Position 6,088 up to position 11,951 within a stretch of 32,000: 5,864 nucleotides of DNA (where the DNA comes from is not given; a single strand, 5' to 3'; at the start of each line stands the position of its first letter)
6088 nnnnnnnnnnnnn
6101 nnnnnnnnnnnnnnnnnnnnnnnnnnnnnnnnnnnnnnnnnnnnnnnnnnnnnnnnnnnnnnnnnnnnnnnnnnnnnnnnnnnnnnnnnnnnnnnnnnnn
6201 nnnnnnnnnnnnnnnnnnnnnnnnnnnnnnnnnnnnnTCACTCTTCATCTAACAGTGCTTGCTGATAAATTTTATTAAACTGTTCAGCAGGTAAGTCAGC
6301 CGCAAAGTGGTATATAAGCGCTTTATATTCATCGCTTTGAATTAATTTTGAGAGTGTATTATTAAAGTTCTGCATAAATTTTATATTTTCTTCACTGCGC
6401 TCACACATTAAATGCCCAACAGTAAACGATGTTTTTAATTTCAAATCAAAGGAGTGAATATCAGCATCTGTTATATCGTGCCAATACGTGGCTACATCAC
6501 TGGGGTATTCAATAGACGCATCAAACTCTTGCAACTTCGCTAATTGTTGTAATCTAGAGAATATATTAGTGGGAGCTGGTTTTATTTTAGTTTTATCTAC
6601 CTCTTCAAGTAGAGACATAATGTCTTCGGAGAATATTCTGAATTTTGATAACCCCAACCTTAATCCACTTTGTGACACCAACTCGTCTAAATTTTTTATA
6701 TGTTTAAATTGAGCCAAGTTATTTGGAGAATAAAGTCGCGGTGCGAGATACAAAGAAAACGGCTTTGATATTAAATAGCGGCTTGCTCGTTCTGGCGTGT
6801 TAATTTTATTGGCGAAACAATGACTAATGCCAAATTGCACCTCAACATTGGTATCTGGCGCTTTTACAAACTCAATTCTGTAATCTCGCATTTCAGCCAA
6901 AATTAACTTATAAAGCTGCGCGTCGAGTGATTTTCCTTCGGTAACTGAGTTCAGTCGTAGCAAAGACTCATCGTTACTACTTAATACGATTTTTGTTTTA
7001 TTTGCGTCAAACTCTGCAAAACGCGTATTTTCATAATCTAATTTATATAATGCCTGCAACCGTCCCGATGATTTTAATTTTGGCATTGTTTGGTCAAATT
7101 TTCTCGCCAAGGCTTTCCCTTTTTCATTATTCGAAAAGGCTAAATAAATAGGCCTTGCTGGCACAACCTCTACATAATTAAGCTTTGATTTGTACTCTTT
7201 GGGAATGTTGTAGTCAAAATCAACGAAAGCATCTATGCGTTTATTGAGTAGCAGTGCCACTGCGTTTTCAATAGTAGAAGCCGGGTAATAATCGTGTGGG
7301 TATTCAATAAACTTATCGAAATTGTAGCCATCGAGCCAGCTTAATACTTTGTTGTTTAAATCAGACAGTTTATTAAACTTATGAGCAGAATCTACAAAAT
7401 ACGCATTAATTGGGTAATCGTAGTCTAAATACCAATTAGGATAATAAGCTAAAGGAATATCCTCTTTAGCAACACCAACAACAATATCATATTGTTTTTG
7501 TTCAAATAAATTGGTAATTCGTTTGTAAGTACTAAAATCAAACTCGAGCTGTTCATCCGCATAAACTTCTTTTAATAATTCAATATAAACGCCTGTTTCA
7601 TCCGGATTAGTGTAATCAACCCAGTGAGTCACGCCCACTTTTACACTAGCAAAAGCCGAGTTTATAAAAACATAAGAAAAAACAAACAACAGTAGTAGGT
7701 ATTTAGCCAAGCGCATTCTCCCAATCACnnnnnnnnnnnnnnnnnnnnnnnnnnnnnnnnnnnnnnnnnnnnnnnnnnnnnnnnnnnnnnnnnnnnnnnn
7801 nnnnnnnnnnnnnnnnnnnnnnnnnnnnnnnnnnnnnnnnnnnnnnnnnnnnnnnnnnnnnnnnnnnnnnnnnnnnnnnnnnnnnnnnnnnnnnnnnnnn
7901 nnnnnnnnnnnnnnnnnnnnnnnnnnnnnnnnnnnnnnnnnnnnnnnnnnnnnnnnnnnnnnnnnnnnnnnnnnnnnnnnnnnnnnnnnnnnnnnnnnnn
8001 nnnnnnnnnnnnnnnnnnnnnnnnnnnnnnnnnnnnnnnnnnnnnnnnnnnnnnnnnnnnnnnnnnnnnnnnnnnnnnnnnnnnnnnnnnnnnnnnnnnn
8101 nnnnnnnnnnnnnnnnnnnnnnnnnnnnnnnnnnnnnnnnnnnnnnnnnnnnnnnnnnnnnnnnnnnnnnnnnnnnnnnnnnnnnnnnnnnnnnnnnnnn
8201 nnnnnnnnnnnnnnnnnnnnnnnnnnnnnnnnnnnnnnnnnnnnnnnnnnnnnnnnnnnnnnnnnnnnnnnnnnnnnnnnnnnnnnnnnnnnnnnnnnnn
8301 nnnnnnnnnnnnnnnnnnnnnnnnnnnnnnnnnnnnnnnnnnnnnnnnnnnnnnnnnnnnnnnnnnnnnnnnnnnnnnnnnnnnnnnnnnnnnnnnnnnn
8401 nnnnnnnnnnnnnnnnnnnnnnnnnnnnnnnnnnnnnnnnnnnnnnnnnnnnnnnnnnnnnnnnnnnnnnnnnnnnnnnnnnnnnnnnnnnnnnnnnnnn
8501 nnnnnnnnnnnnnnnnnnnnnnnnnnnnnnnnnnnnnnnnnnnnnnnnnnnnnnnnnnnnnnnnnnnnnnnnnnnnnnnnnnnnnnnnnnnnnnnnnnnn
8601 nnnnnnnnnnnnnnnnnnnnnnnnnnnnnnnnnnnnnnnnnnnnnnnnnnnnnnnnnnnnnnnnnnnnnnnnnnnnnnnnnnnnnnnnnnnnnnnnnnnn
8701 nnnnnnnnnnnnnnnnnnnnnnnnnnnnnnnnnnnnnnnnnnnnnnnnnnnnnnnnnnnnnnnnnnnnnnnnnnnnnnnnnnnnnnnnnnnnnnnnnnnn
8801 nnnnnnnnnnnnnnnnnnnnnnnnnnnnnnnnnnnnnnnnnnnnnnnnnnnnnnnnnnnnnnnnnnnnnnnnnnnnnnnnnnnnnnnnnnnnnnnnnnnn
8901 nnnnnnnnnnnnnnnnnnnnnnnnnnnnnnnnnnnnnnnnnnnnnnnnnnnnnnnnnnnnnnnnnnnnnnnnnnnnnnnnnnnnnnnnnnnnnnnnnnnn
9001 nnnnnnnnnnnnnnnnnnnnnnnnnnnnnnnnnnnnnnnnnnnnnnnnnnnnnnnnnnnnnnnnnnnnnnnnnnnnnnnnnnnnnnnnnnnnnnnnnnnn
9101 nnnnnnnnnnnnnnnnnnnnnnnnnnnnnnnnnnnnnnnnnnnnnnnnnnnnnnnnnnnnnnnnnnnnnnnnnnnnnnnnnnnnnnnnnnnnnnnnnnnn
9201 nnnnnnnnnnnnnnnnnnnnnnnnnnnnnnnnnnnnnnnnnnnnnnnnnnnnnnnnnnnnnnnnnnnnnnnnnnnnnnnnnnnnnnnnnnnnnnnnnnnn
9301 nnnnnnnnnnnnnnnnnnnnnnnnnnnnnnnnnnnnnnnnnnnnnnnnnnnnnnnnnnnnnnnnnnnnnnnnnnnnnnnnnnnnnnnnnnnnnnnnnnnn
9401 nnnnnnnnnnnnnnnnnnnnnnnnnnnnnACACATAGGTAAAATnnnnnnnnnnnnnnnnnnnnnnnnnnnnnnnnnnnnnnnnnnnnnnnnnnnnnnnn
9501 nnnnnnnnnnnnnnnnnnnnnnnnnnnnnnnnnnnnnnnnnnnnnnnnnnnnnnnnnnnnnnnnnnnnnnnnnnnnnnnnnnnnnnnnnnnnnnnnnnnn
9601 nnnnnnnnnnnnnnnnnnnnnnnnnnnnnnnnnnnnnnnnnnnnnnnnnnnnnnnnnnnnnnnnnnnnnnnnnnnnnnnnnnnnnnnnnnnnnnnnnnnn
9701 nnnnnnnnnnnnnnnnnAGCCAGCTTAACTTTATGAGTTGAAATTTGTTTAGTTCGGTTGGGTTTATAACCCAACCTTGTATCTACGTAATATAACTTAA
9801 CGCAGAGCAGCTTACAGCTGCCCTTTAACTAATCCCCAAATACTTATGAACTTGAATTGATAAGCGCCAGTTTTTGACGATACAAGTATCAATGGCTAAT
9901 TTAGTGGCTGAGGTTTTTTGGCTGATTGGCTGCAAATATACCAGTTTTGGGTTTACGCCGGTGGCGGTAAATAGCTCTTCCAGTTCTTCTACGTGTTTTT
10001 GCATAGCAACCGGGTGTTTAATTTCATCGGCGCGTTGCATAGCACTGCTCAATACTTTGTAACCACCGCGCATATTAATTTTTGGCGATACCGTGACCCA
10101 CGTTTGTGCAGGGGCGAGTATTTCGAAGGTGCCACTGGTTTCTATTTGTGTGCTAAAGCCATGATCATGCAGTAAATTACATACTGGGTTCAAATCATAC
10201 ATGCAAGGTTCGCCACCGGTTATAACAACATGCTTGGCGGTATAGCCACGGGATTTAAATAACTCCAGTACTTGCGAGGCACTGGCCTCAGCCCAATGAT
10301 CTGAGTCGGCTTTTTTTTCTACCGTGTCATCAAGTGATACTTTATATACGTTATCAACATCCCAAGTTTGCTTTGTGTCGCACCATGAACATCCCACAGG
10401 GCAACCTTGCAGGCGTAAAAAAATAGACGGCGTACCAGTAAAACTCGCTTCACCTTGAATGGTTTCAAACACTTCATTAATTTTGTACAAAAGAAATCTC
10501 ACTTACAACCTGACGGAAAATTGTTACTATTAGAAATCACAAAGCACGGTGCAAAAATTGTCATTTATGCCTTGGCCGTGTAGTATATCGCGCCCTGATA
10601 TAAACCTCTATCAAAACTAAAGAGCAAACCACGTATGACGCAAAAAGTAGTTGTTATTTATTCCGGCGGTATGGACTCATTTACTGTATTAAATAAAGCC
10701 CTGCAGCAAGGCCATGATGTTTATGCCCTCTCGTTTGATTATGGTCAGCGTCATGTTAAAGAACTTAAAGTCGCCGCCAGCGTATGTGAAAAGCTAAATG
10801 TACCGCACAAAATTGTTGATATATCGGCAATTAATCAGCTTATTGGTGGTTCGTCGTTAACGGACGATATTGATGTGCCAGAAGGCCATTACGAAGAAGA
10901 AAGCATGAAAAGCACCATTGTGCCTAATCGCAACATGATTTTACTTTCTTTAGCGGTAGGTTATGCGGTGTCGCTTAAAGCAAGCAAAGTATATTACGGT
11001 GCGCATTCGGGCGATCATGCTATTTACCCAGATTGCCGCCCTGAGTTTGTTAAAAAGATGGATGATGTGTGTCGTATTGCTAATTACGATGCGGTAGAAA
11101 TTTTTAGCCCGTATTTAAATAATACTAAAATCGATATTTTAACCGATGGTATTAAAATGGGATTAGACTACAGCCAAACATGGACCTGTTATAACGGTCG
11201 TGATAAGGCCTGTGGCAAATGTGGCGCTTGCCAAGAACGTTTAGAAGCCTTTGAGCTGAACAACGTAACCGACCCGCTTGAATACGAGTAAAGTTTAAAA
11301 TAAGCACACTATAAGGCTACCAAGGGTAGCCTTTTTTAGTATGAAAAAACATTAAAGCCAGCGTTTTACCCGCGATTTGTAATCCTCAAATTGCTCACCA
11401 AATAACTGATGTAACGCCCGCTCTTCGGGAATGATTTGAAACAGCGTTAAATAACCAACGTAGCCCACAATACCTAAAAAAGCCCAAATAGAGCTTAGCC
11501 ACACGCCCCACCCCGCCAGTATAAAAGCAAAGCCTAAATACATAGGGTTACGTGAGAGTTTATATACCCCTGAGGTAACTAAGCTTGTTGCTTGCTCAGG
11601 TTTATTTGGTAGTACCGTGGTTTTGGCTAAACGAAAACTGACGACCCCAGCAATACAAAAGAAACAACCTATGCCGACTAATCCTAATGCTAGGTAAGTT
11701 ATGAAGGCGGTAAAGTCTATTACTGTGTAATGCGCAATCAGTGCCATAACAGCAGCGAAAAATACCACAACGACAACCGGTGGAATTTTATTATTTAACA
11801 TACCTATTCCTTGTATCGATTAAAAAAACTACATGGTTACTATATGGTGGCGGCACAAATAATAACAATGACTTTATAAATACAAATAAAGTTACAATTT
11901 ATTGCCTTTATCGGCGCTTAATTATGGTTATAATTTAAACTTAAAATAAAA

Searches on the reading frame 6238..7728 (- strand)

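Call 77: search_protein_families(library=pfam, proteins=[window:6238-7728:-], max_evalue=0.00001)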
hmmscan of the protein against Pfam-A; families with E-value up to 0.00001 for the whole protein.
window:6238-7728:- (496 aa): 1 family
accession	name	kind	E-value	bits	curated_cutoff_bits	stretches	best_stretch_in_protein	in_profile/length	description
PF00497.25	SBP_bac_3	-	5e-07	30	26.4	0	272-472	28-126/132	Bacterial extracellular solute-binding proteins, family 3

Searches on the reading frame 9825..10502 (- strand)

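Call 77: search_protein_families(library=pfam, proteins=[window:9825-10502:-], max_evalue=0.00001)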
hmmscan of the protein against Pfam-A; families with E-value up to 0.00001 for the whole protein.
window:9825-10502:- (225 aa): 1 family
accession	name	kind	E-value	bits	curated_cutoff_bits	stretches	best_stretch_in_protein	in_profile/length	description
PF04055.27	Radical_SAM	-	3.1e-07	31.1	29.5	1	32-139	5-108/166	Radical SAM superfamily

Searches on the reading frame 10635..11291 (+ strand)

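Call 78: search_protein_families(library=pfam, proteins=[window:10635-11291:+], max_evalue=0.00001)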
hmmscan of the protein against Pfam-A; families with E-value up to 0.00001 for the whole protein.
window:10635-11291:+ (218 aa): 1 family
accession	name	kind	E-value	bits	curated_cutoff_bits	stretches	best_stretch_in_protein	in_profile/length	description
PF06508.19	QueC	-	1.4e-68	231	22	1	4-208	1-208/210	Queuosine biosynthesis protein QueC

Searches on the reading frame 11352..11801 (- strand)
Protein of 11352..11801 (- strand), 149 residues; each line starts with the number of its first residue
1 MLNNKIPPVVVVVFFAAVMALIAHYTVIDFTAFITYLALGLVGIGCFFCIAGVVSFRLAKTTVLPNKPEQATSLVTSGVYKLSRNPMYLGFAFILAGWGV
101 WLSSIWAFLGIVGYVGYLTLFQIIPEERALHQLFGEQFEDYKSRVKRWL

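Call 78: search_protein_families(library=pfam, proteins=[window:11352-11801:-], max_evalue=0.00001)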
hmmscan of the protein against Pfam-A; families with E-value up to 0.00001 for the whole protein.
window:11352-11801:- (149 aa): 1 family
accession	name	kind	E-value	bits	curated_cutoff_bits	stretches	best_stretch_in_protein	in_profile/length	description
PF04191.18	PEMT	-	2.7e-10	41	25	1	36-136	4-104/105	Phospholipid methyltransferase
